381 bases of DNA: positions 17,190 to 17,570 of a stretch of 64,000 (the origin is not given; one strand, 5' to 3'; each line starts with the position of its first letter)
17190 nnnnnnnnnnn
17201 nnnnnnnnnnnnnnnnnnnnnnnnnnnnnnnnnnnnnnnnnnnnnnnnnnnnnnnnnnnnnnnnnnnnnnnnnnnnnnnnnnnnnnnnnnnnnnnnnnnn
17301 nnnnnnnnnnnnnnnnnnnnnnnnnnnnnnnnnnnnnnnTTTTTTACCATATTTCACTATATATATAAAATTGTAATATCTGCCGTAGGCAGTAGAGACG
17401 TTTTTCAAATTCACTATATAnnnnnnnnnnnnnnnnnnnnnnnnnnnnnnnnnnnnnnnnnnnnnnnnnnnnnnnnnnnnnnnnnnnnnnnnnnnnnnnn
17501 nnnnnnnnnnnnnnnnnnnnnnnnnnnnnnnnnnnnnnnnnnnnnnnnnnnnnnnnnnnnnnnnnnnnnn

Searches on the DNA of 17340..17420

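Call 70: search_rna_families(source=window, start=17340, end=17420, threshold=evalue, max_evalue=10, show_alignments=3)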
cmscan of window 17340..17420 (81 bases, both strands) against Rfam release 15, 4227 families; matches with E-value up to 10: 1.
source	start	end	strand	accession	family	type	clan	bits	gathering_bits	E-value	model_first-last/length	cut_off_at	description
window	17340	17410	-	RF01476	rliF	Gene; sRNA;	-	10.3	60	8.9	1-69/220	3'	Listeria sRNA rliF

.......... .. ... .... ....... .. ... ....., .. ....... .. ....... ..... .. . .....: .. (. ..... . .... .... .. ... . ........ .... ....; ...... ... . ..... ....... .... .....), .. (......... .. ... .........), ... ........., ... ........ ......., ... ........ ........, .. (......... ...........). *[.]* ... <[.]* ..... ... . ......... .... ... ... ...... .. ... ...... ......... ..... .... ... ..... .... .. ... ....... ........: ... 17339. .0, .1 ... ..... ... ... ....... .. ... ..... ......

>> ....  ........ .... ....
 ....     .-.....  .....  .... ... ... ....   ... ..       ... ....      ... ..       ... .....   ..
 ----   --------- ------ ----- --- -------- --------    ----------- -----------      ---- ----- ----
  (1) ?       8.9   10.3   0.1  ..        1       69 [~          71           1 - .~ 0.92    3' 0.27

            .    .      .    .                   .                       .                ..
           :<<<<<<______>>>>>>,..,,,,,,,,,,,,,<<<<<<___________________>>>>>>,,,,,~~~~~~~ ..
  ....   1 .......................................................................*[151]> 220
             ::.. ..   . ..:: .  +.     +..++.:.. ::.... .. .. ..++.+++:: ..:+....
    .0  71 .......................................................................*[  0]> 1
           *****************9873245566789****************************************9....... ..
